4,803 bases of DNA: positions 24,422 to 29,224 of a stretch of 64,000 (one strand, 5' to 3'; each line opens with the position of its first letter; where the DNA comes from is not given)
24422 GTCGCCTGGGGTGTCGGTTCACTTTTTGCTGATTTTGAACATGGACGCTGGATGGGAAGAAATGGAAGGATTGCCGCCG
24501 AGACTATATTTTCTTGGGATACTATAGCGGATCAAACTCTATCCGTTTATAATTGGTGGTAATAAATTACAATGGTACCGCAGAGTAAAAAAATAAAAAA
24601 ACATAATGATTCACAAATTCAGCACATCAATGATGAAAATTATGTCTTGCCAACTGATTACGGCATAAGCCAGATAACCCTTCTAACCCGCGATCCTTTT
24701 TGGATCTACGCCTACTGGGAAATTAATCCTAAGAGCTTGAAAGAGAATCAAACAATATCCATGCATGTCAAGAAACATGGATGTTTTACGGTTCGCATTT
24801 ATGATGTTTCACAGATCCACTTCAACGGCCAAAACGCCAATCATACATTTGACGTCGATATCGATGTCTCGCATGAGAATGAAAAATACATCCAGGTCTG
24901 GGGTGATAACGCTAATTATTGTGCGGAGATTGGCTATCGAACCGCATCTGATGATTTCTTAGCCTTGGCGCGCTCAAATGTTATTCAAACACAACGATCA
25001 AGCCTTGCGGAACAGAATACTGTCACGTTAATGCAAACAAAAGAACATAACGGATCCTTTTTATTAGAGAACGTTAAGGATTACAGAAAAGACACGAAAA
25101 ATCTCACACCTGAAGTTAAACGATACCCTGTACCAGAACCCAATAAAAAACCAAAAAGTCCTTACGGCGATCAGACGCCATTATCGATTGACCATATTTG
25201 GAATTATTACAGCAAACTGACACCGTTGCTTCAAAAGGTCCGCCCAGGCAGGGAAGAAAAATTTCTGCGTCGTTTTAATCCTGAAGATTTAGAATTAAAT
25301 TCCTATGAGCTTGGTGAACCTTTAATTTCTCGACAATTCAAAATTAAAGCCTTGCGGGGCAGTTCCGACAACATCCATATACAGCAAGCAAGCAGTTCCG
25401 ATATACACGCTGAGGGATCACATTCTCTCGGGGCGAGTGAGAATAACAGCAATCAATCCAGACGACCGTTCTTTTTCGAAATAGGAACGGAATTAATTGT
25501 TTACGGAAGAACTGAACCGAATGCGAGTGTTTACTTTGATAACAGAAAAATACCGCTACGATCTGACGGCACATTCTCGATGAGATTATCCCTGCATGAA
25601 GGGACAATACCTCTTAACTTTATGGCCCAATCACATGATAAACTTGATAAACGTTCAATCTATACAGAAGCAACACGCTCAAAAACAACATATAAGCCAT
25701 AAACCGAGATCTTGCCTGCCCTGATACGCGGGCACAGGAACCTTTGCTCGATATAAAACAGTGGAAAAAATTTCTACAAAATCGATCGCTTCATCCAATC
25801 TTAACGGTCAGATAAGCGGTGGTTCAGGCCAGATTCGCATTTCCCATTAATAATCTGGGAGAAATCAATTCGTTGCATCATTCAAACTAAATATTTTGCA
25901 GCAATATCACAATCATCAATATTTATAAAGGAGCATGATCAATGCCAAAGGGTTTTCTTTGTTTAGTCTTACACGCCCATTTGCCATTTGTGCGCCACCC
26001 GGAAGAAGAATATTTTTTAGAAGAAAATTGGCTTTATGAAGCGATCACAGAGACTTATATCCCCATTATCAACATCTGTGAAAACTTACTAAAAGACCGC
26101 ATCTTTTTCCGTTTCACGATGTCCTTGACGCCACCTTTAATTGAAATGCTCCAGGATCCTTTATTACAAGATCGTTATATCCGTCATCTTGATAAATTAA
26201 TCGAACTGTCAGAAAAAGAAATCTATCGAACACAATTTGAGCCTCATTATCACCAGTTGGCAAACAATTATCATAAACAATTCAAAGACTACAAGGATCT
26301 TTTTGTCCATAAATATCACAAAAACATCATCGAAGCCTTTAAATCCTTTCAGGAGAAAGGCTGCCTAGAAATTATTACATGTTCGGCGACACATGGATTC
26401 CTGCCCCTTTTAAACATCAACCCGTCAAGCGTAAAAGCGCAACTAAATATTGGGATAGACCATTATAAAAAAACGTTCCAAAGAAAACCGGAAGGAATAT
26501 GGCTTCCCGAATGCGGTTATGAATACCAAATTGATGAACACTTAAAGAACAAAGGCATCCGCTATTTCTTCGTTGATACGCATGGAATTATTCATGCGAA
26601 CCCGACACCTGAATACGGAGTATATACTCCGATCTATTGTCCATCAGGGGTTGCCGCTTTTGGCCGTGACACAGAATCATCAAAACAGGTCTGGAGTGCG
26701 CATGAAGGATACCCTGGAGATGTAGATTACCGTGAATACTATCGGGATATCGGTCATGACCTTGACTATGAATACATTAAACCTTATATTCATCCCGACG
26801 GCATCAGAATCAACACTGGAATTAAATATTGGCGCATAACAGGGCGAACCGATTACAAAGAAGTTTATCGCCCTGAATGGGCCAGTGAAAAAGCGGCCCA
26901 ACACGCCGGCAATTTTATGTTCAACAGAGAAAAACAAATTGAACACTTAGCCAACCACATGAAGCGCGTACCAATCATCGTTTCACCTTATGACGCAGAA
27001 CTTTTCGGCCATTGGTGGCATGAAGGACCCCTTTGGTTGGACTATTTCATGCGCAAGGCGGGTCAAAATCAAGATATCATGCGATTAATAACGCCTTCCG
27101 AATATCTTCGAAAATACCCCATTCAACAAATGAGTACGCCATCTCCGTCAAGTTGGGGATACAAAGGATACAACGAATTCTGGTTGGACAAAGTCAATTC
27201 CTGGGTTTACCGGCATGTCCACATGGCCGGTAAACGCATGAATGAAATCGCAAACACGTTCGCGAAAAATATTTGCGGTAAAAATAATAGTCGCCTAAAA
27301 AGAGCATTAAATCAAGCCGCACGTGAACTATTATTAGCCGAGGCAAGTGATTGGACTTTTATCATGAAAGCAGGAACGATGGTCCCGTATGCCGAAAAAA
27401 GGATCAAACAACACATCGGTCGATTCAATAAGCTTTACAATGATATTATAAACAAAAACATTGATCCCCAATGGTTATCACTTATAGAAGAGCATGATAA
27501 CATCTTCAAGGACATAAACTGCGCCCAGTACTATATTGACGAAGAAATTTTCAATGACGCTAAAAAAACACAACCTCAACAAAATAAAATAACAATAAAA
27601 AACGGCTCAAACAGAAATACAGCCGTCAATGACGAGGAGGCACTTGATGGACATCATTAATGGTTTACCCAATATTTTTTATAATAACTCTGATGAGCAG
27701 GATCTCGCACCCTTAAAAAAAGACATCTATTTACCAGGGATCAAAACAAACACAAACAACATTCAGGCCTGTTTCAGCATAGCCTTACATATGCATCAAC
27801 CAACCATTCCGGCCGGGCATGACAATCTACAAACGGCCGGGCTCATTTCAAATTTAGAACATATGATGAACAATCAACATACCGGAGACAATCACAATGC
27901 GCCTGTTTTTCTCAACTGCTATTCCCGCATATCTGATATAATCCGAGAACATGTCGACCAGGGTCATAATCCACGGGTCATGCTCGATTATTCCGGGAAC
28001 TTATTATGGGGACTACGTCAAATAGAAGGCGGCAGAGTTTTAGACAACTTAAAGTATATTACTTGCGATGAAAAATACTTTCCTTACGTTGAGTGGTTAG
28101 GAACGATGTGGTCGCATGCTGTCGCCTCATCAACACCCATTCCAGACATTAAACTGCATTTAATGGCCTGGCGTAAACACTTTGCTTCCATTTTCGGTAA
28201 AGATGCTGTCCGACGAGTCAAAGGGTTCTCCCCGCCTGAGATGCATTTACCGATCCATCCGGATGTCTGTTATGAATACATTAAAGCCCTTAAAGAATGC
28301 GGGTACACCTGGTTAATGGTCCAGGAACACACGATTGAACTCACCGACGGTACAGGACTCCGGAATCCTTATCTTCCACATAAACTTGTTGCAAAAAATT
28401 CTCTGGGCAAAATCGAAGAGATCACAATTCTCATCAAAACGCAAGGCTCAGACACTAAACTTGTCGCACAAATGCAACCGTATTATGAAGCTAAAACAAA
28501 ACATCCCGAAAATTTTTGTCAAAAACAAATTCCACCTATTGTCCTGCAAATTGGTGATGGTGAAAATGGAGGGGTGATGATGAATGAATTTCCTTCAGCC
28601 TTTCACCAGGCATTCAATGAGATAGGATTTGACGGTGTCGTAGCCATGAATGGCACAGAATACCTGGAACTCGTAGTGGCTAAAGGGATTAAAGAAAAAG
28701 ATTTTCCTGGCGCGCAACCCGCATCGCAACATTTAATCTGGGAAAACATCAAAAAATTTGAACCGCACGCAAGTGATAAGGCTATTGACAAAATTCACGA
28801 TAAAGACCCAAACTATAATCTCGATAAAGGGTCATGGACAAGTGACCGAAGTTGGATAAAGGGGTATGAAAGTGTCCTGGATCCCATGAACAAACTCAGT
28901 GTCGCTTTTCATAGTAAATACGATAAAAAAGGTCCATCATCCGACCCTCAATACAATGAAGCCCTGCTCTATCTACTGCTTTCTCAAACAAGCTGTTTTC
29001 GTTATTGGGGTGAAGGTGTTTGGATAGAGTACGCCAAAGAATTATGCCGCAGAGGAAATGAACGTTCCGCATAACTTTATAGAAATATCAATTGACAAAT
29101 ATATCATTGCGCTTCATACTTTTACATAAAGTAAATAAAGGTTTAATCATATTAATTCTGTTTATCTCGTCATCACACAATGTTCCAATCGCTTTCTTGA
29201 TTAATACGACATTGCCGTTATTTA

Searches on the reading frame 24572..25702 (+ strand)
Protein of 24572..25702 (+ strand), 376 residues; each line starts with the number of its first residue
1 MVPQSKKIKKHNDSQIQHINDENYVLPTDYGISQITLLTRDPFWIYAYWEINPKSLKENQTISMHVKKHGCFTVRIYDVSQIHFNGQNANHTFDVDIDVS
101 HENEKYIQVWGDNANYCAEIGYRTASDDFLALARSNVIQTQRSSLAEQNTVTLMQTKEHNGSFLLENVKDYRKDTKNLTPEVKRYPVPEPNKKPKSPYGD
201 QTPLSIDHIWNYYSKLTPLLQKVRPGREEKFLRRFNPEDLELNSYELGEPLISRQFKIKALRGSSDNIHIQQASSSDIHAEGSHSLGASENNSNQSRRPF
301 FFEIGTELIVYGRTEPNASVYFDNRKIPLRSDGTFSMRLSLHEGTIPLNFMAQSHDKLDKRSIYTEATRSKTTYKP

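Call 25: search_protein_families(library=pfam, proteins=[window:24572-25702:+], max_evalue=0.00001)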
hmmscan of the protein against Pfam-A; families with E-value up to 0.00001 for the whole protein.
window:24572-25702:+ (376 aa): 1 family
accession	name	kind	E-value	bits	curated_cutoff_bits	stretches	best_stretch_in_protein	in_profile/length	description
PF16258.11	DUF4912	-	1.6e-28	99.8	29.4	1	30-148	1-115/118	Domain of unknown function (DUF4912)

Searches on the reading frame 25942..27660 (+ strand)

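Call 25: search_protein_families(library=pfam, proteins=[window:25942-27660:+], max_evalue=0.00001)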
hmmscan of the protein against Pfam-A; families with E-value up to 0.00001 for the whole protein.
window:25942-27660:+ (572 aa): 2 families
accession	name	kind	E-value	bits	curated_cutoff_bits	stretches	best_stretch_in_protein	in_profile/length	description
PF03065.20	Glyco_hydro_57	-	1.1e-39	137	21.2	1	8-326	2-273/291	Glycosyl hydrolase family 57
PF09210.16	BE_C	-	3.3e-34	117.7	25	1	425-530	1-101/101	1,4-alpha-glucan branching enzyme, C-terminal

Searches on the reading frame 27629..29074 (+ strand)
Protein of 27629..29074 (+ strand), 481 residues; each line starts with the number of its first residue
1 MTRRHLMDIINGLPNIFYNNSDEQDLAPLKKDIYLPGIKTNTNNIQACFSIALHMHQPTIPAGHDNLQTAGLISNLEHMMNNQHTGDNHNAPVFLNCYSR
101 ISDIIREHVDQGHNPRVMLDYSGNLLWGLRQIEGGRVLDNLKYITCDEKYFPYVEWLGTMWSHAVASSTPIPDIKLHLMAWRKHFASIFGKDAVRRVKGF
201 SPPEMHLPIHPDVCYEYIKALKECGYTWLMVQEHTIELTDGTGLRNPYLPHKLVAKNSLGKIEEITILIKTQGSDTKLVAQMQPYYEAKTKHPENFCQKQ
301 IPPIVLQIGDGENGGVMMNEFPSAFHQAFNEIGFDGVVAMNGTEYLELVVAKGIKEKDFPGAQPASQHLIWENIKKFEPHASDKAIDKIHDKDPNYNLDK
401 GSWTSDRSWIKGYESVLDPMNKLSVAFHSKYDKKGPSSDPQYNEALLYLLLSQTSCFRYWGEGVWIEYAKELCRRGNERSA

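Call 25: search_protein_families(library=pfam, proteins=[window:27629-29074:+], max_evalue=0.00001)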
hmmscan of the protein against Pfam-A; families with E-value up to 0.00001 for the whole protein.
window:27629-29074:+ (481 aa): 1 family
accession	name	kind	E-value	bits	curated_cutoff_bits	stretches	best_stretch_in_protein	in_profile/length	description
PF03065.20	Glyco_hydro_57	-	4.3e-07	30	21.2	1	51-251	2-187/291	Glycosyl hydrolase family 57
